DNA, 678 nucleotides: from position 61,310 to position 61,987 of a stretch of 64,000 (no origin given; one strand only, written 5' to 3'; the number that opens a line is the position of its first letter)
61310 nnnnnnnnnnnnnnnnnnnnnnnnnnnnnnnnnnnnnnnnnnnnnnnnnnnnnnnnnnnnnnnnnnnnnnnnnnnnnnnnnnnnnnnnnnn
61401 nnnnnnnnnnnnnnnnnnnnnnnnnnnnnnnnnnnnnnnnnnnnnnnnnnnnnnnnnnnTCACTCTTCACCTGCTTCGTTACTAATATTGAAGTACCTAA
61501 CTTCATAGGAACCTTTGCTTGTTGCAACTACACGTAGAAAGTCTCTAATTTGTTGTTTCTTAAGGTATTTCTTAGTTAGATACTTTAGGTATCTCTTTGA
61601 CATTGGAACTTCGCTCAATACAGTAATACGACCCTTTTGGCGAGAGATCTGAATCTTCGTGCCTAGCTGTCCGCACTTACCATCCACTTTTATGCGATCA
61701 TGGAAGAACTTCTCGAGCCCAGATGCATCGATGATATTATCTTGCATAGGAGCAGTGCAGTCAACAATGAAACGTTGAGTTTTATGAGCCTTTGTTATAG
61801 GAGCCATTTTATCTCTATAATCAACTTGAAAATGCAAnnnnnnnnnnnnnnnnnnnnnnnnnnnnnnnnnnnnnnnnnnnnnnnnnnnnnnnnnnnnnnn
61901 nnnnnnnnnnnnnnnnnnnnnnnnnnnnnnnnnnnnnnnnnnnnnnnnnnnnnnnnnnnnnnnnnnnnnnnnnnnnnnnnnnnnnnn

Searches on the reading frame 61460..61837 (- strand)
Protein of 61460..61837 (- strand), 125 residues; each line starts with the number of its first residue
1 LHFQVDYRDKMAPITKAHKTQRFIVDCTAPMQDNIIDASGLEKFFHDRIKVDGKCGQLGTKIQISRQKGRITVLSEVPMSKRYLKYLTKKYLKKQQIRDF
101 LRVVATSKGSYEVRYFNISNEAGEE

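Call 35: search_protein_families(library=pfam, proteins=[window:61460-61837:-])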
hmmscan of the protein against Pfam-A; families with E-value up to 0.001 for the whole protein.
window:61460-61837:- (125 aa): 1 family
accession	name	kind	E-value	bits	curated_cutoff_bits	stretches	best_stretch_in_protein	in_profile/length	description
PF01776.22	Ribosomal_L22e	-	2.3e-45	153.9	23.6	1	19-124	2-108/110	Ribosomal L22e protein family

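Call 52: list_cluster_members(proteins=[window:61460-61807:-, window:62430-63812:+])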
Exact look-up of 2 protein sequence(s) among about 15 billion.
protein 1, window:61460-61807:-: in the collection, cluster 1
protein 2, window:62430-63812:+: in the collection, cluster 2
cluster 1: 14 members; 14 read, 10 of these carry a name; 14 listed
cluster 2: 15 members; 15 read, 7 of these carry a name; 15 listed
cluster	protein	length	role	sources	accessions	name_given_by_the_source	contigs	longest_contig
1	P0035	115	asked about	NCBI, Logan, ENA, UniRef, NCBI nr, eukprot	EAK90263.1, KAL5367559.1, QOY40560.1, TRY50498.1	60S ribosomal protein L22 [Cryptosporidium parvum Iowa II] | Large ribosomal subunit protein eL22 n=2 Tax=Cryptosporidium parvum TaxID=5807 ... | QOY40560.1 hypothetical protein CPATCC_003424 [Cryptosporidium parvum]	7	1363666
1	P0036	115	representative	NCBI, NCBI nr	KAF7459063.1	60S ribosomal protein L22 [Cryptosporidium felis]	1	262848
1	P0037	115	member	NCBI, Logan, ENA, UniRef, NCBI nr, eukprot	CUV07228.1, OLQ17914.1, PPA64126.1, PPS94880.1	unnamed protein product [Cryptosporidium hominis] | 60S ribosomal protein L22 n=1 Tax=Cryptosporidium hominis TaxID=237895 ... | ribosomal protein L22 [Cryptosporidium hominis TU502]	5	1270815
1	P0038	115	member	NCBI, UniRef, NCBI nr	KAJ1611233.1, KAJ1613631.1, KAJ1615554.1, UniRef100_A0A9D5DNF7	60S ribosomal protein L22 [Cryptosporidium canis] | Large ribosomal subunit protein eL22 n=1 Tax=Cryptosporidium canis TaxID=195482 ...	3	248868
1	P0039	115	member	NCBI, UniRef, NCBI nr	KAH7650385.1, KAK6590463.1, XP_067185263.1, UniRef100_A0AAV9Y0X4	60S ribosomal L22 [Cryptosporidium xiaoi] | Large ribosomal subunit protein eL22 n=1 Tax=Cryptosporidium xiaoi TaxID=659607 ... | 60S ribosomal L22 [Cryptosporidium bovis]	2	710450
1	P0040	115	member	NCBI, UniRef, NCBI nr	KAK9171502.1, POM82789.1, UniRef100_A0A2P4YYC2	Ribosomal L22e protein family protein [Cryptosporidium meleagridis] | Large ribosomal subunit protein eL22 n=1 Tax=Cryptosporidium meleagridis TaxID=93969 ...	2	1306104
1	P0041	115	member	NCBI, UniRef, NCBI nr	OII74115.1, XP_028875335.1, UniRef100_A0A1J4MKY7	60s ribosomal protein L22 [Cryptosporidium ubiquitum] | Large ribosomal subunit protein eL22 n=1 Tax=Cryptosporidium ubiquitum TaxID=857276 ...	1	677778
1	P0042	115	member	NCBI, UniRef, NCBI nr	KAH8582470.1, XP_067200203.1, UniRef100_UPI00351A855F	60S ribosomal L22 [Cryptosporidium sp. chipmunk genotype I] | 60S ribosomal L22 n=1 Tax=Cryptosporidium sp. chipmunk genotype I TaxID=1280935 ...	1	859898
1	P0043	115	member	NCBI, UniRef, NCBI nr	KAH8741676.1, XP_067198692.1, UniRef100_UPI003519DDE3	60S ribosomal protein L22 [Cryptosporidium ryanae] | 60S ribosomal protein L22 n=1 Tax=Cryptosporidium ryanae TaxID=515981 RepID=UPI003519DDE3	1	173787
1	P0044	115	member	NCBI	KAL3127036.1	60S ribosomal protein L22 [Cryptosporidium hominis]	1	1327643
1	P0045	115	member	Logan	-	-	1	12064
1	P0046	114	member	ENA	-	-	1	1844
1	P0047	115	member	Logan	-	-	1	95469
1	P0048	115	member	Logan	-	-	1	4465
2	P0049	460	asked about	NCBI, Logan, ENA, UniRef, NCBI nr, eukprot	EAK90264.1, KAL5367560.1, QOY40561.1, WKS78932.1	translation initiation factor eIF-5; Tif5p, ZnR+W2 domains [Cryptosporidium parvum Iowa ... | Translation initiation factor eIF-5 Tif5p, ZnR+W2 domains n=2 Tax=Cryptosporidium parvum ... | QOY40561.1 hypothetical protein CPATCC_003426 [Cryptosporidium parvum]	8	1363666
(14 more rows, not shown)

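Call 53: find_encoding_contigs(protein=P0041, flank=10000, max_places=1)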
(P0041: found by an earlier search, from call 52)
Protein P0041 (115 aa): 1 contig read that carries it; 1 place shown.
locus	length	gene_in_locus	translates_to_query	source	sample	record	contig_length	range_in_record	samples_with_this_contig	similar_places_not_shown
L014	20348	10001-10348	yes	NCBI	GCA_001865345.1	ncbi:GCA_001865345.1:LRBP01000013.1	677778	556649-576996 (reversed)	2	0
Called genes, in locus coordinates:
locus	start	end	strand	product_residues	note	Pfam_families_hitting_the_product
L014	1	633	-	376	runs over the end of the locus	-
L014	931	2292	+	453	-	-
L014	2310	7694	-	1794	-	PF11732:Thoc2, PF11262:Tho2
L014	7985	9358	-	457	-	PF01873:eIF-5_eIF-2B, PF02020:W2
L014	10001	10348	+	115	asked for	PF01776:Ribosomal_L22e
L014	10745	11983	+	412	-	-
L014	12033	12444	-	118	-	PF00166:Cpn10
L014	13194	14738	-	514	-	PF06087:Tyr-DNA_phospho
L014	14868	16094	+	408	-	PF01138:RNase_PH, PF03725:RNase_PH_C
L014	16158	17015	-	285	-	PF00307:CH, PF03271:EB1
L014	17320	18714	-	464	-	PF03381:CDC50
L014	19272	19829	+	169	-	-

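Call 54: find_encoding_contigs(protein=P0039, flank=10000, max_places=2)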
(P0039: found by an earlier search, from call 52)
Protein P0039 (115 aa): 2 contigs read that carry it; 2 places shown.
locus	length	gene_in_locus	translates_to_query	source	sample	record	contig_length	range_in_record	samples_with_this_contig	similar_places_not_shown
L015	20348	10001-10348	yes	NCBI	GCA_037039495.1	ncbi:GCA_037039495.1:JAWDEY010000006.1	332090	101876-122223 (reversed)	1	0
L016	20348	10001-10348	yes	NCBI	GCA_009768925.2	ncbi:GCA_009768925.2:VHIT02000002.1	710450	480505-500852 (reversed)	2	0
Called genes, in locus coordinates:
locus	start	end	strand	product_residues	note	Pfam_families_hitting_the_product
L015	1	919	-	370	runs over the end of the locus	PF00566:RabGAP-TBC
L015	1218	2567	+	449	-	-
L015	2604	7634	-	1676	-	PF11732:Thoc2, PF11262:Tho2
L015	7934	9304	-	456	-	PF01873:eIF-5_eIF-2B, PF02020:W2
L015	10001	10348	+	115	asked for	PF01776:Ribosomal_L22e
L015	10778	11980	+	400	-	-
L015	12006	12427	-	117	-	PF00166:Cpn10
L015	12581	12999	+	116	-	-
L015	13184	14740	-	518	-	PF13091:PLDc_2 (faint), PF06087:Tyr-DNA_phospho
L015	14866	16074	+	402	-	PF01138:RNase_PH, PF03725:RNase_PH_C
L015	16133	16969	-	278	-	PF00307:CH, PF03271:EB1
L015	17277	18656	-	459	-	PF03381:CDC50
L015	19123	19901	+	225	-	-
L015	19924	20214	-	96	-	-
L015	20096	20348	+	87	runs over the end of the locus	-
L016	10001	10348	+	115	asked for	PF01776:Ribosomal_L22e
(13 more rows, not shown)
